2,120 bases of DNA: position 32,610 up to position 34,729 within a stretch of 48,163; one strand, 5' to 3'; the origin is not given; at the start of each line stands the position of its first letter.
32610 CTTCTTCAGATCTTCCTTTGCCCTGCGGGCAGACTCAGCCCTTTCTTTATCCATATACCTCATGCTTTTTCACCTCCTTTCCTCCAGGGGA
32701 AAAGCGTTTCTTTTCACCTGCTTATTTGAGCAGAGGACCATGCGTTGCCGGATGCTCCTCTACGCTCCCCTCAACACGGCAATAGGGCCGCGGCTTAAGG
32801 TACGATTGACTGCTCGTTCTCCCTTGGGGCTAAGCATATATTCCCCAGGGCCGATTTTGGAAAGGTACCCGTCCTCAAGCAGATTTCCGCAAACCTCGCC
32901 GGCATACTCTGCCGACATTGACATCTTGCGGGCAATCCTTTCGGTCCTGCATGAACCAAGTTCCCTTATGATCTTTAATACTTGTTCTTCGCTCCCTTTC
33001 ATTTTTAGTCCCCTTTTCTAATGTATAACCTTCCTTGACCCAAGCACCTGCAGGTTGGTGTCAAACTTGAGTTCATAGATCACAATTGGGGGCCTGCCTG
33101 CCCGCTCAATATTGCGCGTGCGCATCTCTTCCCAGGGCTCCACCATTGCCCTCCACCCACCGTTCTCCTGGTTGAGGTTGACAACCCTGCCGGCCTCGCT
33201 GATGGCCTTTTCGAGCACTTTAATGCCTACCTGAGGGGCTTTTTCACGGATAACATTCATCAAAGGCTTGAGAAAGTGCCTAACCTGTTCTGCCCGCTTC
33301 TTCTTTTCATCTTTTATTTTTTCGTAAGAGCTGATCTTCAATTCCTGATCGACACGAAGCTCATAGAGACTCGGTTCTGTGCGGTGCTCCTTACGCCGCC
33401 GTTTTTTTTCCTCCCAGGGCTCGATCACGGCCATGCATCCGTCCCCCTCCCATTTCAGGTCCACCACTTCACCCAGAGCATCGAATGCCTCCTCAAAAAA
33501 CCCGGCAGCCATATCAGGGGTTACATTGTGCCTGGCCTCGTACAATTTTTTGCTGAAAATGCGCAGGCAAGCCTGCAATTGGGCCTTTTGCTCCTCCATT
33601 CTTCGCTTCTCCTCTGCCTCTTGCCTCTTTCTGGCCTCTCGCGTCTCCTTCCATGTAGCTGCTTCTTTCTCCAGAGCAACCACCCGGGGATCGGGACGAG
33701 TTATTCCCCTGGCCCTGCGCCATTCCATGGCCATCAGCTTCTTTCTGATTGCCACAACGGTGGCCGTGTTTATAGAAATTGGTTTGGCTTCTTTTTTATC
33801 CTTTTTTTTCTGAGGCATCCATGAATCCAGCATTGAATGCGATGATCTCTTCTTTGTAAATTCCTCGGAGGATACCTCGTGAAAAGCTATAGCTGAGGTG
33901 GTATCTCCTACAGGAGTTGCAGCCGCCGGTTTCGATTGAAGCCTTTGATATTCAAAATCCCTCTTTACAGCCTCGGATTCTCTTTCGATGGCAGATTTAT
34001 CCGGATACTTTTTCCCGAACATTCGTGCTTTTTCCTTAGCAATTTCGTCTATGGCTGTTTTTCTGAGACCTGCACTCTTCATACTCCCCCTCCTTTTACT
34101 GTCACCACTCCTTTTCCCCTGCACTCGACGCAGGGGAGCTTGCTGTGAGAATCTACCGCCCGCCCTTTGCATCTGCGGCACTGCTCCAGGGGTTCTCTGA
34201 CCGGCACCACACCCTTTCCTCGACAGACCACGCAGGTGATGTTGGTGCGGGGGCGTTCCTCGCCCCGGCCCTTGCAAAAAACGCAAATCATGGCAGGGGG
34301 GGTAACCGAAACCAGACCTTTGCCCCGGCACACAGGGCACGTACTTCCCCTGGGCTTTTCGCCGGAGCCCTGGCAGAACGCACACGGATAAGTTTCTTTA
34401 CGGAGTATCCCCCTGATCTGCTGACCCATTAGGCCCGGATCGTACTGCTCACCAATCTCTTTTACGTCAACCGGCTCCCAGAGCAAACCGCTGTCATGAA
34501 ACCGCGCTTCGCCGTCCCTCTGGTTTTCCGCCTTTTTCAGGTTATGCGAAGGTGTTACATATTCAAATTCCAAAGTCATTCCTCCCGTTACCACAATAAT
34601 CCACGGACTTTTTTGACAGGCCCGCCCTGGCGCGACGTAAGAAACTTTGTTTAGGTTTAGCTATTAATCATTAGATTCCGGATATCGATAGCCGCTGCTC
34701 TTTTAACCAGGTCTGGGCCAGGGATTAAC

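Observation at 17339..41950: Six paralogous stand-alone DnaJ-type zinc-finger proteins (36 CxxCxGxG motifs) spread through the cluster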

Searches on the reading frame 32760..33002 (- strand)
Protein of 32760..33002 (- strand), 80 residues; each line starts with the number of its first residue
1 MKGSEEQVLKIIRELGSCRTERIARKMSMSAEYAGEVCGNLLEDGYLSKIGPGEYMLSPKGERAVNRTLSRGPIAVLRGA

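Call 13: search_protein_families(library=pfam, proteins=[window:32760-33002:-], max_evalue=0.1)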
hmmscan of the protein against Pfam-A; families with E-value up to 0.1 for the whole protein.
window:32760-33002:- (80 aa): 2 families
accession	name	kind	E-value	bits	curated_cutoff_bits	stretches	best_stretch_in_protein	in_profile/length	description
PF01047.28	MarR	-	0.0028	17.9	24.6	1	8-49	8-49/59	MarR family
PF24409.1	wHTH-PRTase_assc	-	0.041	14.4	27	1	16-67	10-57/83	wHTH-PRTase associated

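Call 76: find_homologous_proteins(query=A5, max_evalue=0.001)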
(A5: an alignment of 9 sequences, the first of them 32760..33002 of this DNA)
Query A5 (9 sequences) (80 aa, profile of the alignment): 151 proteins with E <= 0.001 among 1203 candidates; the best 120 are listed.
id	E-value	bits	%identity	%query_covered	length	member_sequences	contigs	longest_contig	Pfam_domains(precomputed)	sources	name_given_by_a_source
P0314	1.0e-22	98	33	79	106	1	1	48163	-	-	-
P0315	6.5e-22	95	90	100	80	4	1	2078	-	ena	-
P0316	1.2e-21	94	34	79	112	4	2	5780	-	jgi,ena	-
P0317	1.3e-21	94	33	79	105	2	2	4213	-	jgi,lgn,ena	-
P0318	1.3e-21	94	38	79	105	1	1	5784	-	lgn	-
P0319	2.6e-21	93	34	79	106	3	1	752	-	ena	-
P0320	3.7e-21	93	81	100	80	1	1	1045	-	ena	-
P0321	6.2e-21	92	93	100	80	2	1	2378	-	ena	-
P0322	9.2e-21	91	36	79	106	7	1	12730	-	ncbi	ncbi:MAG: hypothetical protein ABIN18_29000 [Pseudomonadota bacterium]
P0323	1.0e-20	91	34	79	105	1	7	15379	-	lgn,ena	-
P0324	1.2e-20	91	38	79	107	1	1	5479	-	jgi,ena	-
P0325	1.5e-20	91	82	99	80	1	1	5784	-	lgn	-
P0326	1.8e-20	90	84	100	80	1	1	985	-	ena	-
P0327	1.8e-20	90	38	79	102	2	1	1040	-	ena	-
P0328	1.8e-20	90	33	79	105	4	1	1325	-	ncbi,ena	-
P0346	2.7e-19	87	35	88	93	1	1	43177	-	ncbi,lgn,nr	ncbi:MAG: hypothetical protein QMD08_05845 [Actinomycetota bacterium]|nr:hypothetical protein [Actin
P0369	4.3e-15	73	37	78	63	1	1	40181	-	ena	-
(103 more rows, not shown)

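Call 77: find_encoding_contigs(protein=P0346, flank=9000, max_places=1)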
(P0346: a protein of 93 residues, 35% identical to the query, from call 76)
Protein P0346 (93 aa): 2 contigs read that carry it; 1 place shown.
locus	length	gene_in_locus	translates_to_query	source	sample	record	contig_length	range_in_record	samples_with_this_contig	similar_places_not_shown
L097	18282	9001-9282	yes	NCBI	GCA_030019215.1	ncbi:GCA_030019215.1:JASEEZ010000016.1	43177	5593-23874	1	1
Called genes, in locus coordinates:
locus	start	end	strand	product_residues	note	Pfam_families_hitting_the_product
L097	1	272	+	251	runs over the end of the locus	PF00011:HSP20 (weak), PF17886:ArsA_HSP20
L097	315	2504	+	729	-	PF02359:CDC48_N, PF06068:TIP49 (faint), PF02933:CDC48_2, PF00004:AAA, PF05496:RuvB_N (weak), PF17862:AAA_lid_3, PF00004:AAA, PF17862:AAA_lid_3, +19 more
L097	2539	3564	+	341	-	PF06386:GvpL_GvpF, PF00226:DnaJ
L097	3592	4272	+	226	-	-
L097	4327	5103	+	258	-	PF06386:GvpL_GvpF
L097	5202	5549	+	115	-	-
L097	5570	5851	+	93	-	PF05120:GvpG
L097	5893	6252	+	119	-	PF05635:23S_rRNA_IVP, PF22296:bAvd (faint)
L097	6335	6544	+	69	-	PF26408:DUF8106 (faint), PF12773:DZR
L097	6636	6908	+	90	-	PF05800:GvpO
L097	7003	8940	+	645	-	PF00448:SRP54 (faint), PF02374:ArsA_ATPase, PF10609:ParA (faint), PF13614:AAA_31 (faint), PF01656:CbiA (weak), PF02374:ArsA_ATPase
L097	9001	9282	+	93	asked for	-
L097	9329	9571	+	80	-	PF13431:TPR_17 (faint), PF00515:TPR_1, PF07719:TPR_2, PF13181:TPR_8 (weak), PF13414:TPR_11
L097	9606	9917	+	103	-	-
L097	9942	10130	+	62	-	-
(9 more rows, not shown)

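Call 78: find_encoding_contigs(protein=P0369, flank=9000, max_places=1)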
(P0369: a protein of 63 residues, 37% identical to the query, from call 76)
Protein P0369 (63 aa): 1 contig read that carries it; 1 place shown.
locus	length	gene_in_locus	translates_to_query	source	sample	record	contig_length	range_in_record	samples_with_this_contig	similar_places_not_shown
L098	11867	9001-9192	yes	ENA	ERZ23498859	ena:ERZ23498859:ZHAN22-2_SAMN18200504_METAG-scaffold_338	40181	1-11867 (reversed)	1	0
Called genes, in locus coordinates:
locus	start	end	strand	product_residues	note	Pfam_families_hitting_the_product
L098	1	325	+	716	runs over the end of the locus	PF02359:CDC48_N, PF02933:CDC48_2, PF00004:AAA, PF05496:RuvB_N (weak), PF13191:AAA_16 (weak), PF17862:AAA_lid_3, PF00004:AAA, PF17862:AAA_lid_3, +16 more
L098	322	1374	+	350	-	PF06386:GvpL_GvpF, PF00226:DnaJ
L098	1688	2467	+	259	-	PF06386:GvpL_GvpF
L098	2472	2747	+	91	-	PF05120:GvpG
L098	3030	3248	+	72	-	PF18912:DZR_2 (faint), PF13248:Zn_ribbon_3 (faint), PF12773:DZR, PF13240:Zn_Ribbon_1 (faint)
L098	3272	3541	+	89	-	PF05800:GvpO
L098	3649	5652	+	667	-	PF00142:Fer4_NifH (faint), PF01656:CbiA (weak), PF02374:ArsA_ATPase, PF10609:ParA (faint), PF13481:AAA_25 (faint), PF01656:CbiA (weak), PF02374:ArsA_ATPase, PF13614:AAA_31 (weak)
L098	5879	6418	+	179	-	PF05120:GvpG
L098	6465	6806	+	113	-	PF00741:Gas_vesicle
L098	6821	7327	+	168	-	PF15777:Anti-TRAP (faint), PF00684:DnaJ_CXXCXGXG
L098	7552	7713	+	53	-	-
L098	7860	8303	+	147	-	-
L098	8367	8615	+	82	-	-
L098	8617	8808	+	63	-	-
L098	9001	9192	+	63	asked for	-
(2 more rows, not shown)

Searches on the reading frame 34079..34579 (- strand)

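Call 4: search_protein_families(library=pfam, proteins=[window:34079-34579:-], max_evalue=1)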
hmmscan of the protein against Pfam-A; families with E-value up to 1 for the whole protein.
window:34079-34579:- (166 aa): 5 families
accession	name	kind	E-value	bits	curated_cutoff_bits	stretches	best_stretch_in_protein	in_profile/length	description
PF00684.25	DnaJ_CXXCXGXG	-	8e-12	45.7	32.7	3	99-157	1-65/65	DnaJ central domain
PF15777.11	Anti-TRAP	-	1.2e-08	35.2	32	3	65-90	12-42/59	Tryptophan RNA-binding attenuator protein inhibitory protein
PF17302.8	DUF5351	-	1.9e-05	25.2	27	0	80-88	19-27/29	Family of unknown function (DUF5351)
PF21002.2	TMEM106_N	-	0.089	13.8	24.5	0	65-78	56-69/91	Transmembrane protein 106 N-terminal region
PF25436.1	BSD2_CRD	-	0.12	13.1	27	0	97-124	3-24/69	BSD2 cysteine rich domain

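Call 5: search_protein_families(library=ncbifam, proteins=[window:34079-34579:-], max_evalue=1)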
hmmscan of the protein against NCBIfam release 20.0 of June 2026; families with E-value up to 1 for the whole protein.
window:34079-34579:- (166 aa): 6 families
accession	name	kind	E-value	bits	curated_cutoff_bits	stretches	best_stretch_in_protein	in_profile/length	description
NF058604.1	RtpA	equivalog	1.9e-11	43.9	65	3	65-90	11-35/50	anti-TRAP protein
TIGR02349.1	DnaJ_bact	equivalog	2e-08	34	377.2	2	98-161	145-214/354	molecular chaperone DnaJ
NF008035.0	PRK10767.1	subfamily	2.5e-07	30.1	338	2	96-160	141-207/374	molecular chaperone DnaJ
NF010872.0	PRK14279.1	equivalog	8e-05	21.9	556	2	98-160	175-239/394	molecular chaperone DnaJ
NF010894.0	PRK14301.1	equivalog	0.0015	17.6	548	2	63-126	144-210/373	chaperone protein DnaJ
NF010871.0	PRK14278.1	equivalog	0.021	13.7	502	1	96-159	139-208/378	molecular chaperone DnaJ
